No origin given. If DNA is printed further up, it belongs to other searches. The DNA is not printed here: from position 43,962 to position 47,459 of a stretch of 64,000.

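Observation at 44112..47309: FtsK DNA translocase with an apparently active class III nucleotidyl cyclase inserted between the membrane anchor and the motor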

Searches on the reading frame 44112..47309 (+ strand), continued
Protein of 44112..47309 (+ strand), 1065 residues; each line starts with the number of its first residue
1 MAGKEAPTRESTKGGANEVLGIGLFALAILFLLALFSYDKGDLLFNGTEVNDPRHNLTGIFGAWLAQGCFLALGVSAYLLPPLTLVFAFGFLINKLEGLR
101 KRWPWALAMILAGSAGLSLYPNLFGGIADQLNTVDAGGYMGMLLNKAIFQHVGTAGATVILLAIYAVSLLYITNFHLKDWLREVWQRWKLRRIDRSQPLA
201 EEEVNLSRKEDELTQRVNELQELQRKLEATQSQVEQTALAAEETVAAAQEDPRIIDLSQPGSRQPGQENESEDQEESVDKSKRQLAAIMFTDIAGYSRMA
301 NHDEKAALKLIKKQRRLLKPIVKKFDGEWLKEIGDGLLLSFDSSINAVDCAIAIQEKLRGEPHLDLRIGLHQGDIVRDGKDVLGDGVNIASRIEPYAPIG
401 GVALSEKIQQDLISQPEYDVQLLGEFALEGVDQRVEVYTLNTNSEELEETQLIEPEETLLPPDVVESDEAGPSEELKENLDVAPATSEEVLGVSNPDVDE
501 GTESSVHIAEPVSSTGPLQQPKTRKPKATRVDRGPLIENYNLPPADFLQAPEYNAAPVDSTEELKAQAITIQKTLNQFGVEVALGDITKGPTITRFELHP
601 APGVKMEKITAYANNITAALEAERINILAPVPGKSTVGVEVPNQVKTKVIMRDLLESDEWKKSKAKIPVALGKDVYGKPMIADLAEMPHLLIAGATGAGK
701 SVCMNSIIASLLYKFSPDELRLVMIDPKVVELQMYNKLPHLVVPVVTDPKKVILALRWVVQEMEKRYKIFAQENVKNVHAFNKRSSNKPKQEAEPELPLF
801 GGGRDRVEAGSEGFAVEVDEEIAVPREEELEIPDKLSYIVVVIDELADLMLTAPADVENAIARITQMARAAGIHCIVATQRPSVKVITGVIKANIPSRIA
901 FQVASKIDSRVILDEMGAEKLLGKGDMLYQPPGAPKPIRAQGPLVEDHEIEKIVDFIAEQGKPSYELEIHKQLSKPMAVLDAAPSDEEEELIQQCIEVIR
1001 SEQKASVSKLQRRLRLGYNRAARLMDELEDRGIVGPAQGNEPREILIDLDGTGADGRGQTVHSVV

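Call 12: find_related_loci(query=A1, collection=genome_contigs, flank=5000)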
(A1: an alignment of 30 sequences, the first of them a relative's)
Query A1 (1065 aa) in genome_contigs; peptide patterns used: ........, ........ (x = any residue, [..] = any of these).
599 stretches matched a pattern (row limit reached: there are more); 598 encode a relative of the query (tblastn E <= 1e-3); the best 80 are kept; 80 distinct loci.
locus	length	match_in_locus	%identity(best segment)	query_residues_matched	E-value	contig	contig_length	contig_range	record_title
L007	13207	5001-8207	92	1-1065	0e+0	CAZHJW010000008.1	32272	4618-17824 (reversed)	MAG TPA_asm: uncultured Pedosphaera sp. isolate SRP077602_co9_528 genome assembly, contig: NODE_1344_length_32272_cov_9.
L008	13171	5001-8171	86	1-1063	0e+0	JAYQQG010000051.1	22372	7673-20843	MAG: Verrucomicrobiales bacterium isolate SD3111_S41.rosella.009 NODE_628_length_22372_cov_6.40946, whole genome shotgun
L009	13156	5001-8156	85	1-1065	0e+0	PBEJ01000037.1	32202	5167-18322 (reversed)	MAG: Verrucomicrobiales bacterium isolate SP324 87252, whole genome shotgun sequence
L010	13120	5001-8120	78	1-1058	0e+0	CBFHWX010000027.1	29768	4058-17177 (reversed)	MAG: Limisphaerales bacterium isolate Co_bin_191_indper genome assembly, contig: Co_bin_191_indper_c27, whole genome sho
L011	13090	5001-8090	72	1-1065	0e+0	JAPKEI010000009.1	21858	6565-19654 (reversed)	MAG: Verrucomicrobiota bacterium isolate ANT-112 NODE_1070_length_21858_cov_11.373894, whole genome shotgun sequence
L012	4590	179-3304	74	1-1065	0e+0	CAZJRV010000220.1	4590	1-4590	MAG TPA_asm: uncultured Verrucomicrobiota bacterium isolate SRP077602_co9_110 genome assembly, contig: NODE_32380_length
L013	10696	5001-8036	73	1-1047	0e+0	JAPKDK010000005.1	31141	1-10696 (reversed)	MAG: Verrucomicrobiota bacterium isolate ANT-88 NODE_787_length_31141_cov_10.822975, whole genome shotgun sequence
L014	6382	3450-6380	72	1-1013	0e+0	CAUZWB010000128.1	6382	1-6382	MAG: Verrucomicrobiae bacterium isolate CBN3_323.7 genome assembly, contig: Ga0302135_10007207, whole genome shotgun seq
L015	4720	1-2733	72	101-1047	0e+0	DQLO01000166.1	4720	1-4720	MAG TPA_asm: Verrucomicrobia bacterium isolate SZUA-1035 k95_796037, whole genome shotgun sequence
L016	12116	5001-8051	62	1-1056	0e+0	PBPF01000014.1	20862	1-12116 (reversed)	MAG: Verrucomicrobiales bacterium isolate RS370 2077, whole genome shotgun sequence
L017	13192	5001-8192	86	1-1065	0e+0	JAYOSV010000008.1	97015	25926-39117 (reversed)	MAG: Verrucomicrobiales bacterium isolate 139566_S167_rosella_bins.tsv.006 NODE_137_length_97015_cov_9.421390, whole gen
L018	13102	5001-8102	74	1-1058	0e+0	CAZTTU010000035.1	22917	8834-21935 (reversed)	MAG TPA_asm: uncultured Verrucomicrobiota bacterium isolate SRP260945_co1_472 genome assembly, contig: NODE_3396_length_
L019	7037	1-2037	71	351-1050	0e+0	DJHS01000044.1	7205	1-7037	MAG TPA_asm: Verrucomicrobia bacterium UBA6614 UBA6614_contig_106, whole genome shotgun sequence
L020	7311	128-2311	67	152-1060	0e+0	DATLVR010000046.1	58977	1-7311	MAG TPA_asm: Verrucomicrobiia bacterium isolate SMAG_U13197 k141_485203, whole genome shotgun sequence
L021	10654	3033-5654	68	15-1061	0e+0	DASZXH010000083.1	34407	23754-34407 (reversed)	MAG TPA_asm: Verrucomicrobiia bacterium isolate SMAG_U6178 k141_1013982, whole genome shotgun sequence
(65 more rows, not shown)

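Call 13: find_encoding_contigs(protein=P0050, flank=6000, max_places=1)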
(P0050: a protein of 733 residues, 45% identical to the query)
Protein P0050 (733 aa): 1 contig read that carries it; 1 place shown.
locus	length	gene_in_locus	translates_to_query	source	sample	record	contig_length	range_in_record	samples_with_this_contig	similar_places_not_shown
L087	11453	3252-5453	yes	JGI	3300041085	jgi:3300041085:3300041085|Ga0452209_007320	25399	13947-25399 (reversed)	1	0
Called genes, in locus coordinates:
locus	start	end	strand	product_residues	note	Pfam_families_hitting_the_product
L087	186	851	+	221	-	PF00881:Nitroreductase, PF14512:TM1586_NiRdase (faint)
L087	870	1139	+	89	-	PF00312:Ribosomal_S15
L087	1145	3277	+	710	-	PF01138:RNase_PH, PF03725:RNase_PH_C, PF03726:PNPase, PF01138:RNase_PH, PF00013:KH_1, PF00575:S1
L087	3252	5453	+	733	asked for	PF13491:FtsK_4TM, PF17854:FtsK_alpha, PF01580:FtsK_SpoIIIE, PF09397:FtsK_gamma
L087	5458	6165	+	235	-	PF12844:HTH_19, PF13413:HTH_25, PF13464:RodZ_C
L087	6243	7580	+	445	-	PF00919:UPF0004, PF04055:Radical_SAM, PF18693:TRAM_2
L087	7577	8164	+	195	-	PF01066:CDP-OH_P_transf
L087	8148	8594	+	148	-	PF04608:PgpA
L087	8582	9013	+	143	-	PF00583:Acetyltransf_1, PF13508:Acetyltransf_7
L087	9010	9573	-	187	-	PF10469:AKAP7_NLS, PF02834:LigT_PEase, PF13563:2_5_RNA_ligase2, PF02834:LigT_PEase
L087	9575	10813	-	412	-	PF00994:MoCF_biosynth, PF18146:CinA_KH, PF02464:CinA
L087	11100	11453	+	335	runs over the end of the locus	PF00154:RecA_N, PF08423:Rad51, PF06745:ATPase (faint), PF13191:AAA_16 (weak), PF27531:MT3502_N (faint), PF21096:RecA_C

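Call 14: find_encoding_contigs(protein=P0060, flank=6000, max_places=1)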
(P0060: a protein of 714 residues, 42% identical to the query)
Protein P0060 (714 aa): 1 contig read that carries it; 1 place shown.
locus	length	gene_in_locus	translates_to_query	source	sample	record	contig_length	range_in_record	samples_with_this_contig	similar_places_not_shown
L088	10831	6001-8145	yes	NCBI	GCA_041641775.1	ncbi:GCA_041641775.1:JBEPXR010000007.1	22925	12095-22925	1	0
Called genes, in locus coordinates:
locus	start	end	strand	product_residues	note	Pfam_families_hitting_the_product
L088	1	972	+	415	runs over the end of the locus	PF00464:SHMT, PF00155:Aminotran_1_2, PF01212:Beta_elim_lyase (weak)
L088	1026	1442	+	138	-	PF00383:dCMP_cyt_deam_1, PF14437:MafB19-deam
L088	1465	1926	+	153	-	PF22811:Zn_ribbon_NrdR, PF03477:ATP-cone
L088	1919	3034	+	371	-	PF00383:dCMP_cyt_deam_1, PF14437:MafB19-deam, PF01872:RibD_C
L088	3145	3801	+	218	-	PF00677:Lum_binding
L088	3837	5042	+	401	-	PF00926:DHBP_synthase, PF00925:GTP_cyclohydro2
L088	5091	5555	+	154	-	PF00885:DMRL_synthase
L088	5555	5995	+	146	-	PF01029:NusB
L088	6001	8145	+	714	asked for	PF13491:FtsK_4TM, PF17854:FtsK_alpha, PF01580:FtsK_SpoIIIE, PF09397:FtsK_gamma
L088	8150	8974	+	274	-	PF02811:PHP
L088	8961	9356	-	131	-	-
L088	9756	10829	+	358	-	?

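Call 51: predict_structure(alignment_id=A1)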
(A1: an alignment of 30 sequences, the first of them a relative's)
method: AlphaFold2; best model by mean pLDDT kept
length: 1065 residues; sequences in the alignment: 30
mean_pLDDT: 49.6   pTM: 0.28
mean pLDDT of the five models: 49.6, 48.3, 47.9, 45.3, 44.6
residues with pLDDT >= 90: 2; 70-90: 186; 50-70: 301; < 50: 576
segments of 3 or more residues with pLDDT < 50: 1-15, 36-57, 59-61, 92-94, 193-199, 238-281, 443-560, 577-582, 584-703, 729-747, 787-829, 878-1014, 1034-1065
pLDDT, mean of each block of 10 residues (from residue 1): 31 48 58 50 38 43 53 54 54 51 65 70 63 62 67 67 69 62 72 46 69 82 77 54 34 27 28 32 74 74 76 82 82 72 86 81 79 76 76 81 85 76 73 75 41 26 28 25 31 29 26 30 30 29 36 34 58 50 43 28 37 44 32 27 26 37 38 36 41 33 51 57 53 41 45 64 69 65 54 30 28 27 39 63 60 65 62 50 43 35 30 34 28 31 38 41 33 34 37 39 40 49 60 45 32 27 27
secondary structure, 60 per line:
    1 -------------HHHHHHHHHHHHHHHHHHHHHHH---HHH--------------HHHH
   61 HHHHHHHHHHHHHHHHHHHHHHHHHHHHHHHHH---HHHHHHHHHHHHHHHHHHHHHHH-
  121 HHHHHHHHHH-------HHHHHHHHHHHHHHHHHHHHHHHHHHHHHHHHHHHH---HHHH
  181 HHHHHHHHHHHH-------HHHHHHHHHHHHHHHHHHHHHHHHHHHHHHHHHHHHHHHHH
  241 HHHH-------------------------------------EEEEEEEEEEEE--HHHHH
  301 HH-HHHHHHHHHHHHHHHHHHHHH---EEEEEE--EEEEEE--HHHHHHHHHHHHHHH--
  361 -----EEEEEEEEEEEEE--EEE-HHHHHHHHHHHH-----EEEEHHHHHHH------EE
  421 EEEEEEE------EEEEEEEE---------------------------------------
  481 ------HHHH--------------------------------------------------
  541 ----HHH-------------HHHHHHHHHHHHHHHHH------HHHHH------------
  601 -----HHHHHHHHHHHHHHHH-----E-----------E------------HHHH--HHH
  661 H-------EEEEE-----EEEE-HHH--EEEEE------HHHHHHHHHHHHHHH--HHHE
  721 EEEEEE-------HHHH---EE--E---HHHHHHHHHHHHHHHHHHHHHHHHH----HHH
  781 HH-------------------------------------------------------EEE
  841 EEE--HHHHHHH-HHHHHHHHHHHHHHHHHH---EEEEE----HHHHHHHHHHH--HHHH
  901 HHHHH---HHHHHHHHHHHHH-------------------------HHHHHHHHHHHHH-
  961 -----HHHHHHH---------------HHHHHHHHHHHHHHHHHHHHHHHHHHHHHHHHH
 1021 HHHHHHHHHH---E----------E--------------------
elements in order (helices of 4 or more, strands of 3 or more residues): H14-36 H57-93 H97-119 H121-130 H138-173 H177-192 H200-244 E282-293 H296-302 H304-324 E328-333 E336-341 H344-358 E366-378 E381-383 H385-396 E402-405 H406-412 E419-427 E434-441 H487-490 H561-577 H584-588 H606-621 H652-655 H658-661 E669-673 E679-682 E689-693 H700-714 E720-726 H734-737 H749-773 H778-782 E838-843 H846-852 H854-871 E875-879 H884-894 H897-905 H909-921 H947-959 H966-972 H988-1030
